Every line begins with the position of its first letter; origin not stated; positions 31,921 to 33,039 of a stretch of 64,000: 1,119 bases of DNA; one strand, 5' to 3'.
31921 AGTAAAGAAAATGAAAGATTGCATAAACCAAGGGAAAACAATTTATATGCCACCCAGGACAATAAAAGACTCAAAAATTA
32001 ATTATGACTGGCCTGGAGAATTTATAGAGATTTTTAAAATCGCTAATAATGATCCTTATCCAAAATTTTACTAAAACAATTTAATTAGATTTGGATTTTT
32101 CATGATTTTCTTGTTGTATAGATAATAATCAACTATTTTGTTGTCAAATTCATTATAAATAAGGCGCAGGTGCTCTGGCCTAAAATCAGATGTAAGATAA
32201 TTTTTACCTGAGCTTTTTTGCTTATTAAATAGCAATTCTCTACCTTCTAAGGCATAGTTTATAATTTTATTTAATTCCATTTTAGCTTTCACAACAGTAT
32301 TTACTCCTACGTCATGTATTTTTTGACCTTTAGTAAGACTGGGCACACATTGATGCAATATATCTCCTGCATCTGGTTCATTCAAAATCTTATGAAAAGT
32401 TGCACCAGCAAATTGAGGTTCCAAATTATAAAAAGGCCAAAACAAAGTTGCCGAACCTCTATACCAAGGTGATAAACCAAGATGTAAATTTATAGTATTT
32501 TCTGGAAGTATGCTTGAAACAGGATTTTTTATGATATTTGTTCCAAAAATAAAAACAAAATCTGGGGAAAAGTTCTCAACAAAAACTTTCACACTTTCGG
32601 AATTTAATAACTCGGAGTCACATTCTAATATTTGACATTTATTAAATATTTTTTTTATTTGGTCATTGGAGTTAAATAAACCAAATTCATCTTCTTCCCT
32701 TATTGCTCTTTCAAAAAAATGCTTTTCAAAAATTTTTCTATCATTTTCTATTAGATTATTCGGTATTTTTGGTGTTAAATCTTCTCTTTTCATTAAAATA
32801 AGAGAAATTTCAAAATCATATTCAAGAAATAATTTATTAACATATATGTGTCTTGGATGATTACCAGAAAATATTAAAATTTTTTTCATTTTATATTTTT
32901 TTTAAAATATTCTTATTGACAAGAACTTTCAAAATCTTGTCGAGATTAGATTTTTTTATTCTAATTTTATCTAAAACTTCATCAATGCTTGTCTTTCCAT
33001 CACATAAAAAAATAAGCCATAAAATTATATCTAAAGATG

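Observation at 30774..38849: Sps/Pse-like nonulosonate module that lacks an acetyltransferase but has two formyltransferase-fold genes, a peptidase-fold protein and a PhyH dioxygenase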

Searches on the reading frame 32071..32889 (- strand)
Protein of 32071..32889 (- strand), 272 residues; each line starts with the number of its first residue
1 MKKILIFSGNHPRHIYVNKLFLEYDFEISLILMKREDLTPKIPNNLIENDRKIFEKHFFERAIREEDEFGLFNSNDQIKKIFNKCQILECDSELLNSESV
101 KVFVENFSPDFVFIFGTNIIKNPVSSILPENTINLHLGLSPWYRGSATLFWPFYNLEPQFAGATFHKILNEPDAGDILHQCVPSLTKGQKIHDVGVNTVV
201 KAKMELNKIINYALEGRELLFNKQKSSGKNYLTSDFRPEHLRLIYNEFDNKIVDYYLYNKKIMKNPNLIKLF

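Call 3: search_protein_families(library=pfam, proteins=[window:32071-32889:-], max_evalue=0.01)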
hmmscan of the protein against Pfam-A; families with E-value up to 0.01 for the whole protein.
window:32071-32889:- (272 aa): 1 family
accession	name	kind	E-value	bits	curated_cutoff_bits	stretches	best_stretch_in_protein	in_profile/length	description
PF00551.24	Formyl_trans_N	-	4.5e-06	27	26.1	1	92-189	63-160/181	Formyl transferase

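Call 4: search_protein_families(library=ncbifam, proteins=[window:32071-32889:-], max_evalue=0.01)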
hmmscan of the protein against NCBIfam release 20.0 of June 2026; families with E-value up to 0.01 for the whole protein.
window:32071-32889:- (272 aa): 5 families
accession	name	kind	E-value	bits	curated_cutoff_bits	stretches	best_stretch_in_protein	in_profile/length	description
NF005414.0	PRK06988.1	equivalog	5.2e-13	48.7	316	1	86-230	55-199/311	formyltransferase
NF005998.1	PRK08125.1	equivalog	1.8e-10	39.8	777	1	104-226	71-192/649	bifunctional UDP-4-amino-4-deoxy-L-arabinose formyltransferase/UDP-glucuronic acid oxidase ArnA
TIGR00460.1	fmt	equivalog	8.3e-05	21.8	201.5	1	102-181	73-152/315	methionyl-tRNA formyltransferase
NF005755.0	PRK07579.1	equivalog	0.00013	21.9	238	1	71-237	34-190/245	dTDP-4-amino-4,6-dideoxyglucose formyltransferase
TIGR00639.1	PurN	equivalog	0.004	16.7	150.1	1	105-189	76-160/192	phosphoribosylglycinamide formyltransferase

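Call 28: search_solved_structures(query=window:32071-32889:-, max_evalue=0.01, show_alignments=2)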
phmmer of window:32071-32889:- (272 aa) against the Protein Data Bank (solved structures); distinct sequences matched with E-value up to 0.01: 26.
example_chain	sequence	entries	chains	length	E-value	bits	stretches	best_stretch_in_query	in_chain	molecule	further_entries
6pih_A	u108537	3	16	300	1.2e-07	34.6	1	105-181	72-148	Bifunctional polymyxin resistance protein ArnA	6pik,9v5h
1yrw_A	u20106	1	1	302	1.3e-07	34.6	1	105-181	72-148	protein ArnA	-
2bln_A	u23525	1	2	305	1.3e-07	34.5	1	105-181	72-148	PROTEIN YFBG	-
5j63_A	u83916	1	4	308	1.3e-07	34.5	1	105-181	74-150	Bifunctional polymyxin resistance protein ArnA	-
8gjh_A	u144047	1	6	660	1.7e-07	34.2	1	106-179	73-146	Bifunctional polymyxin resistance protein ArnA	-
1z7e_A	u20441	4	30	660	2.1e-07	33.8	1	105-181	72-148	protein ArnA | Bifunctional polymyxin resistance protein ArnA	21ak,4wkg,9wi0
5vyt_A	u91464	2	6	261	6.8e-07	32.2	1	92-210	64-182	Gdp-mannose 4,6-dehydratase / gdp-4-amino-4,6-dideoxy-d-mannose formyltransferase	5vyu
5vys_A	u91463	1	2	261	1.5e-06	31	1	90-210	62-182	Gdp-mannose 4,6-dehydratase / gdp-4-amino-4,6-dideoxy-d-mannose formyltransferase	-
5vyr_A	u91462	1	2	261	1.8e-06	30.8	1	92-210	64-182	Gdp-mannose 4,6-dehydratase / gdp-4-amino-4,6-dideoxy-d-mannose formyltransferase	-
6ci2_A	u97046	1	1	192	8.2e-05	25.4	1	108-181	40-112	formyltransferase PseJ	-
6ci4_A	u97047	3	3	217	0.00011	25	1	108-181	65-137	formyltransferase PseJ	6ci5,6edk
5jnf_C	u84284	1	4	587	0.00055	22.7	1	115-180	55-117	Linear gramicidin synthase subunit A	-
4xd1_A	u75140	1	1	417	0.00055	22.6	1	129-180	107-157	TDP-3-aminoquinovose-N-formyltransferase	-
4xcz_A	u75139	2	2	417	0.00059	22.5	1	129-180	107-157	TDP-3-aminoquinovose-N-formyltransferase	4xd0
5es6_A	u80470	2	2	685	0.00063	22.5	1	115-180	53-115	Linear gramicidin synthase subunit A | Linear gramicidin synthetase subunit A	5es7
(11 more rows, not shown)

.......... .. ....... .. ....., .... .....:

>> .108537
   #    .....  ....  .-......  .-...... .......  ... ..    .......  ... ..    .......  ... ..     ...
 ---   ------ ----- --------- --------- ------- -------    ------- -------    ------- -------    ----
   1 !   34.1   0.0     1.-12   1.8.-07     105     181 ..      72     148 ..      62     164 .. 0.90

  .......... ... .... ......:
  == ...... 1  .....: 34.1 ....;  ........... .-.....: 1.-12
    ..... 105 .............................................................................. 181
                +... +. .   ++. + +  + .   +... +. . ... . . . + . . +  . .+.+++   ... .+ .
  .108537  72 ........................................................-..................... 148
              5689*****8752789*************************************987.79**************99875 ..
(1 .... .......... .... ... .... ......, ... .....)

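Call 37: find_homologous_proteins(query=window:32071-32889:-)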
Query window:32071-32889:- (272 aa): 822 proteins with E <= 0.001 among 1342 candidates; the best 120 are listed.
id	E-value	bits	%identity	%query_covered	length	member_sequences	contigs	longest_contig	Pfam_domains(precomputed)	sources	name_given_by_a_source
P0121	8.0e-178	608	99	100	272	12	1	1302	PF00551.25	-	-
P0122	2.3e-118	413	67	100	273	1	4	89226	PF00551.25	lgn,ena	-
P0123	1.1e-108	381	63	100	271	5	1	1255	PF00551.25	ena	-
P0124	4.3e-108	379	63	95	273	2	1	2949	PF00551.25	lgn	-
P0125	3.6e-107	376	62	100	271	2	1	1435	PF00551.25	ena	-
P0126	3.0e-85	304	51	98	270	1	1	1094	PF00551.25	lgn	-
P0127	1.6e-82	295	52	99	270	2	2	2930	PF00551.25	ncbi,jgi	jgi:methionyl-tRNA formyltransferase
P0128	3.9e-82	294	52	99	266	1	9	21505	PF00551.25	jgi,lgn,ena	-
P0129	1.1e-81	292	49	98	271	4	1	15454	PF00551.25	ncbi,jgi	jgi:methionyl-tRNA formyltransferase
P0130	6.2e-81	290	51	98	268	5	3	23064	PF00551.25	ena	-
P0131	6.9e-81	290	49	99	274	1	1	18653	PF00551.25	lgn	-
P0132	9.4e-81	289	51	99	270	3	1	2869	PF00551.25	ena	-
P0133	1.2e-80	289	49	98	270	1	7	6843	PF00551.25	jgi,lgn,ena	-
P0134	3.1e-80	288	51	99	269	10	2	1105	PF00551.25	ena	-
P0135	1.2e-79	286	50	99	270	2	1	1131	PF00551.25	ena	-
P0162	4.1e-76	274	49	98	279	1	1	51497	PF00551.25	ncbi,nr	ncbi:MAG: methionyl-tRNA formyltransferase [Bacteroidetes bacterium]|nr:methionyl-tRNA formyltransfe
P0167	8.4e-76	273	47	98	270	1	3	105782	PF00551.25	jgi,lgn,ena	jgi:methionyl-tRNA formyltransferase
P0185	1.9e-74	269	47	98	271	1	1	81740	PF00551.25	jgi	jgi:methionyl-tRNA formyltransferase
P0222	1.3e-72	263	47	99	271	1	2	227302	PF00551.25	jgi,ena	jgi:methionyl-tRNA formyltransferase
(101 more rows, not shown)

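Call 38: find_encoding_contigs(protein=P0162, flank=9000, max_places=1)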
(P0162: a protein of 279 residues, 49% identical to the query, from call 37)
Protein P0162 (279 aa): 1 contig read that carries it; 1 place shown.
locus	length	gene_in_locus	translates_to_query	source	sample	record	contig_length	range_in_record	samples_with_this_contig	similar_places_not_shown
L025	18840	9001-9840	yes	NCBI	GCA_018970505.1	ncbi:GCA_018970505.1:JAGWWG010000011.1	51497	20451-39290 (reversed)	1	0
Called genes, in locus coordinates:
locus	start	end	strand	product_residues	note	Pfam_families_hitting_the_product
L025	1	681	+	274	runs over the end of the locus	PF00106:adh_short, PF08659:KR, PF13561:adh_short_C2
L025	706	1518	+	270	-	PF05721:PhyH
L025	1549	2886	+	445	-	-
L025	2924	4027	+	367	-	PF00465:Fe-ADH, PF25137:ADH_Fe_C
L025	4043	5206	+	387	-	PF01041:DegT_DnrJ_EryC1, PF01053:Cys_Met_Meta_PP, PF00155:Aminotran_1_2, PF01212:Beta_elim_lyase (weak)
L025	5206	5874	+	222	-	PF13641:Glyco_tranf_2_3, PF00535:Glycos_transf_2, PF10111:Glyco_tranf_2_2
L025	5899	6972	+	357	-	PF03102:NeuB, PF08666:SAF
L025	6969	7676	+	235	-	PF02348:CTP_transf_3, PF12804:NTP_transf_3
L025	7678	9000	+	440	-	PF16254:DUF4910, PF09940:DUF2172, PF16221:HTH_47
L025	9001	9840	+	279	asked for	PF00551:Formyl_trans_N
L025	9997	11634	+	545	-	PF27859:LIC12162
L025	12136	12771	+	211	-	PF01182:Glucosamine_iso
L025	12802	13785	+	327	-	PF00389:2-Hacid_dh, PF02826:2-Hacid_dh_C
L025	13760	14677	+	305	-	PF05368:NmrA, PF01073:3Beta_HSD, PF01370:Epimerase, PF02719:Polysacc_synt_2, PF04321:RmlD_sub_bind, PF07993:NAD_binding_4 (faint), PF13460:NAD_binding_10, PF16363:GDP_Man_Dehyd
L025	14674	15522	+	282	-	PF05050:Methyltransf_21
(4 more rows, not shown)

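Call 39: find_encoding_contigs(protein=P0222, flank=9000, max_places=1)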
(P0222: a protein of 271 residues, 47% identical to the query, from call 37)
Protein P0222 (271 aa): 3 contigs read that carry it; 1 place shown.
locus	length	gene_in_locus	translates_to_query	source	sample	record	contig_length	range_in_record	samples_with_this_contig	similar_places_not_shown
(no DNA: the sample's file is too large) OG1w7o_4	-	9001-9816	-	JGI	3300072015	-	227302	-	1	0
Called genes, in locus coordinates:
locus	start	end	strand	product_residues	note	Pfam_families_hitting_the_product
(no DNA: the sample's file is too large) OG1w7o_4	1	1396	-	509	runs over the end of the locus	-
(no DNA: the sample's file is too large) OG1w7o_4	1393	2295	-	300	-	-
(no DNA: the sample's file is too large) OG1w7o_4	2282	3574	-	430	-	PF01041:DegT_DnrJ_EryC1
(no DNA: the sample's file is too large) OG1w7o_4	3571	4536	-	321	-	PF01408:GFO_IDH_MocA, PF02894:GFO_IDH_MocA_C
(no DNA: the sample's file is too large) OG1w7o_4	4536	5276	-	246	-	PF02348:CTP_transf_3, PF12804:NTP_transf_3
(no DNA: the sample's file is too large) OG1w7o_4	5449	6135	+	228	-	PF02348:CTP_transf_3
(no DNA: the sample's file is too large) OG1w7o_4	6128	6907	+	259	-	PF00106:adh_short, PF01370:Epimerase, PF08659:KR, PF13561:adh_short_C2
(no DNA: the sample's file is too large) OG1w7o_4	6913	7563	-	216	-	PF00535:Glycos_transf_2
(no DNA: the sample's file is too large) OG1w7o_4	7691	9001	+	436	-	PF16254:DUF4910, PF09940:DUF2172, PF16221:HTH_47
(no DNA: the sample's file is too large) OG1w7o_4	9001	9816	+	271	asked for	PF00551:Formyl_trans_N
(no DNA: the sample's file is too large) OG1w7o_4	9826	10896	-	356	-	PF03102:NeuB, PF08666:SAF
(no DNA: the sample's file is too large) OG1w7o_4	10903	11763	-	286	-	PF01370:Epimerase, PF04321:RmlD_sub_bind, PF16363:GDP_Man_Dehyd, PF02719:Polysacc_synt_2 (weak)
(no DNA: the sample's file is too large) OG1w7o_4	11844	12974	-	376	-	-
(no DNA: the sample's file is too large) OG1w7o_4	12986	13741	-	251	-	PF13489:Methyltransf_23 (weak), PF01209:Ubie_methyltran (faint), PF13847:Methyltransf_31, PF08241:Methyltransf_11, PF08242:Methyltransf_12, PF13649:Methyltransf_25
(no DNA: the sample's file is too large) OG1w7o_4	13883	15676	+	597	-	PF00664:ABC_membrane, PF02463:SMC_N (weak), PF13555:AAA_29 (faint), PF00005:ABC_tran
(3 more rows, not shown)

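Call 40: find_encoding_contigs(protein=P0167, flank=9000, max_places=1)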
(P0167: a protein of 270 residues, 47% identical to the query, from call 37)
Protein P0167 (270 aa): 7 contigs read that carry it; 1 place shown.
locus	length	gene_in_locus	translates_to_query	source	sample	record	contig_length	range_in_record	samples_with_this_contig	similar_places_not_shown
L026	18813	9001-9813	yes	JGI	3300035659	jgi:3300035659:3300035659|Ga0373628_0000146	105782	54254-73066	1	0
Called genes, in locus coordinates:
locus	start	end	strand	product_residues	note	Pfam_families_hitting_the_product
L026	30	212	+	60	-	-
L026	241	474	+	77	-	-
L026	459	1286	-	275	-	-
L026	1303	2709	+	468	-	PF00817:IMS, PF21999:IMS_HHH_1 (faint), PF11799:IMS_C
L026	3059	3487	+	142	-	PF02381:MraZ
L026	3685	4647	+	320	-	PF01795:Methyltransf_5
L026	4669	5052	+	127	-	-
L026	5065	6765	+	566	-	PF03717:PBP_dimer, PF00905:Transpeptidase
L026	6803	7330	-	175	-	PF03372:Exo_endo_phos (weak)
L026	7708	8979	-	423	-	PF16254:DUF4910, PF09940:DUF2172, PF16221:HTH_47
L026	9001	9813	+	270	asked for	PF00551:Formyl_trans_N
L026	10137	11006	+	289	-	PF01063:Aminotran_4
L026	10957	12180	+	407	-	PF00232:Glyco_hydro_1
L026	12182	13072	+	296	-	PF00892:EamA (weak)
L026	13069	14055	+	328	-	PF02449:Glyco_hydro_42 (faint)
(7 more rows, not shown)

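Call 41: find_encoding_contigs(protein=P0185, flank=9000, max_places=1)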
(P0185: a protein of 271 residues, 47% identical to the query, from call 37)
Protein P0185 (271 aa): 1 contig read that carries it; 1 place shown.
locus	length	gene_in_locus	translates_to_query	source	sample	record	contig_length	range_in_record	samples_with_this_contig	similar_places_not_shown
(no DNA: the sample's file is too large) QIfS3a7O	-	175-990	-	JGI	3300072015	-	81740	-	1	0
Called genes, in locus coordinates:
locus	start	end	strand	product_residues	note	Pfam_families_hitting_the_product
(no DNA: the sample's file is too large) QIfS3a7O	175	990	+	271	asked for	PF00551:Formyl_trans_N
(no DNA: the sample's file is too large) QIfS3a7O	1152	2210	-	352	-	PF03102:NeuB, PF08666:SAF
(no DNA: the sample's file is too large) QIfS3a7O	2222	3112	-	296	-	PF04101:Glyco_tran_28_C (weak)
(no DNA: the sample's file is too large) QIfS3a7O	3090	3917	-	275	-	PF01370:Epimerase, PF16363:GDP_Man_Dehyd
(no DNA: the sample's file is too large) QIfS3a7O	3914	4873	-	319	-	PF01073:3Beta_HSD, PF01370:Epimerase, PF02719:Polysacc_synt_2, PF04321:RmlD_sub_bind, PF07993:NAD_binding_4 (weak), PF16363:GDP_Man_Dehyd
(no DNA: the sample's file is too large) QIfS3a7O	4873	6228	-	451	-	PF03721:UDPG_MGDP_dh_N, PF00984:UDPG_MGDP_dh, PF03720:UDPG_MGDP_dh_C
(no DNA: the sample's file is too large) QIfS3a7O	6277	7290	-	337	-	PF00483:NTP_transferase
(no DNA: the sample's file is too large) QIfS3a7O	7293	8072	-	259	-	PF02348:CTP_transf_3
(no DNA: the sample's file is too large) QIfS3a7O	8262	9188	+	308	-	PF01408:GFO_IDH_MocA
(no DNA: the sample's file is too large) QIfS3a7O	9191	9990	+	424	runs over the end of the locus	PF01041:DegT_DnrJ_EryC1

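Call 59: predict_structure(alignment_id=A1)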
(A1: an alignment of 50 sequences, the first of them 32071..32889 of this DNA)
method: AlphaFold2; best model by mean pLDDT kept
length: 272 residues; sequences in the alignment: 50
mean_pLDDT: 95.1   pTM: 0.92
mean pLDDT of the five models: 95.1, 94.6, 92.9, 92.7, 88.6
residues with pLDDT >= 90: 245; 70-90: 26; 50-70: 1; < 50: 0
segments of 3 or more residues with pLDDT < 50: none
pLDDT, mean of each block of 10 residues (from residue 1): 94 97 98 88 95 97 96 92 97 97 98 96 97 95 88 96 96 93 98 98 98 94 91 92 97 97 94 93
secondary structure, 60 per line:
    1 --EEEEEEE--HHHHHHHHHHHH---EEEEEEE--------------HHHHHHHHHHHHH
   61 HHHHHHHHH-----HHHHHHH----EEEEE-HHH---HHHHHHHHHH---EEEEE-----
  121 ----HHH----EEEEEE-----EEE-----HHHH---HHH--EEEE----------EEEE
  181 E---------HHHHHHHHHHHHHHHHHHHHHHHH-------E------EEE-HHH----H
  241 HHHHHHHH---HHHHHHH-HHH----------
elements in order: E3-9 H12-23 E27-33 H48-69 H75-81 E86-90 H98-107 E111-115 E132-137 E143-145 H151-154 E163-166 E177-181 H191-214 E229-231 H240-248 H252-258

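Call 64: fold_search(model_id=the predicted structure, library=pdb)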
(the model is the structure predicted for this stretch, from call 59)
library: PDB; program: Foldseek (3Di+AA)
matches with E <= 10: 1864; with E <= 0.001: 146
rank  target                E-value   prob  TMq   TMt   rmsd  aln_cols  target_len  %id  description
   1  5j63_C                4.9e-12  1.00  0.63  0.60   3.4       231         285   19  Crystal Structure of the N-terminal N-formyltransferase Domain (residues 1-306) of Escherichia coli Arna in Complex wi (released 2016-05-25)
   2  5j63_D                5.6e-12  1.00  0.63  0.57   3.5       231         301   19  Crystal Structure of the N-terminal N-formyltransferase Domain (residues 1-306) of Escherichia coli Arna in Complex wi (released 2016-05-25)
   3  5j63_B                1.5e-11  1.00  0.63  0.57   3.5       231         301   19  Crystal Structure of the N-terminal N-formyltransferase Domain (residues 1-306) of Escherichia coli Arna in Complex wi (released 2016-05-25)
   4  5vyt_B                1.8e-11  1.00  0.57  0.61   6.2       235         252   18  Crystal structure of the WbkC N-formyltransferase (F142A variant) from Brucella melitensis (released 2017-07-05)
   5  5j63_A                2.2e-11  1.00  0.63  0.57   3.5       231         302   19  Crystal Structure of the N-terminal N-formyltransferase Domain (residues 1-306) of Escherichia coli Arna in Complex wi (released 2016-05-25)
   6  1yrw                  3.4e-11  1.00  0.62  0.58   2.7       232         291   18  Crystal Structure of E.coli ArnA Transformylase Domain (released 2005-04-12)
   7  2bln_A                7.2e-11  1.00  0.63  0.58   2.6       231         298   18  N-terminal formyltransferase domain of ArnA in complex with N-5- formyltetrahydrofolate and UMP (released 2005-04-08)
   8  9wi0_A                8.2e-11  1.00  0.60  0.27   4.2       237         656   18  cryo-EM structure of E.coli ArnA (released 2025-11-26)
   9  5vyt_A                8.7e-11  1.00  0.59  0.64   4.1       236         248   19  Crystal structure of the WbkC N-formyltransferase (F142A variant) from Brucella melitensis (released 2017-07-05)
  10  5vyu_A                9.3e-11  1.00  0.55  0.60   6.3       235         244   17  Crystal structure of the WbkC N-formyltransferase from Brucella melitensis in complex with GDP-perosaminea and N-10-fo (released 2017-07-05)
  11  5vys_B                9.3e-11  1.00  0.57  0.62   7.3       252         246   18  Crystal structure of the WbkC N-formyltransferase (C47S variant) from Brucella melitensis (released 2017-07-05)
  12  5vys_A                9.9e-11  1.00  0.57  0.62   6.2       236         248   19  Crystal structure of the WbkC N-formyltransferase (C47S variant) from Brucella melitensis (released 2017-07-05)
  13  5vyr_B                1.3e-10  1.00  0.54  0.59   6.9       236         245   17  Crystal structure of the WbkC formyl transferase from Brucella melitensis (released 2017-07-05)
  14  5vyu_B                1.6e-10  1.00  0.55  0.61   6.5       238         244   17  Crystal structure of the WbkC N-formyltransferase from Brucella melitensis in complex with GDP-perosaminea and N-10-fo (released 2017-07-05)
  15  4wkg_C                1.7e-10  1.00  0.62  0.28   3.0       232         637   18  The crystal structure of apo ArnA features an unexpected central binding pocket and provides an explanation for enzyma (released 2014-12-17)
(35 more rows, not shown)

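Call 73: find_related_loci(query=A1, collection=viral_contigs, flank=6000)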
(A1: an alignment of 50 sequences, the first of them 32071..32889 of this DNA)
Query A1 (272 aa) in viral_contigs; peptide patterns used: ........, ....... (x = any residue, [..] = any of these).
23 stretches matched a pattern; 15 encode a relative of the query (tblastn E <= 1e-3); 15 distinct loci.
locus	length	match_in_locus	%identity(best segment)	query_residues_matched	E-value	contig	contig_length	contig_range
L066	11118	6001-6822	44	3-272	1e-71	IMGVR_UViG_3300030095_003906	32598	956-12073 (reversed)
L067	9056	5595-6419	43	3-272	3e-67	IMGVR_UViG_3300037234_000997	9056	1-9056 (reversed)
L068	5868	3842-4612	40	2-268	6e-65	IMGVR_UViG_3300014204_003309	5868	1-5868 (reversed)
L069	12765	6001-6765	45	2-268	7e-65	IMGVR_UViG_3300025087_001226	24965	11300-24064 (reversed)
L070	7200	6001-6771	40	2-268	6e-65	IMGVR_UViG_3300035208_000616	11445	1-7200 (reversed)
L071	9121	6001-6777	42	2-272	3e-63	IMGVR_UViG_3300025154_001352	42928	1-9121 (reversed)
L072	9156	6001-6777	42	2-272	3e-63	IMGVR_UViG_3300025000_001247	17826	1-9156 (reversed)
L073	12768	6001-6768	40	1-268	1e-61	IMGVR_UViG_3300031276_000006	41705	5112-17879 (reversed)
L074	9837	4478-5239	39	3-270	3e-61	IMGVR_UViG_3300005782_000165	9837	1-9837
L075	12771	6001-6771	40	2-268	7e-61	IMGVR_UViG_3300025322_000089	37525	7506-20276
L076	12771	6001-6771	40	2-268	7e-61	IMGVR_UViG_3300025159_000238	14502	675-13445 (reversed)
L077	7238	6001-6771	40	2-268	7e-61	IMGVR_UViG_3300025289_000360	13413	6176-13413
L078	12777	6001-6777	40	3-270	6e-60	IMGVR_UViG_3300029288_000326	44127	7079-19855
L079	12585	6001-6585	31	3-210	7e-26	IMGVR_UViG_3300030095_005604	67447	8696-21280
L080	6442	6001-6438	30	3-157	7e-17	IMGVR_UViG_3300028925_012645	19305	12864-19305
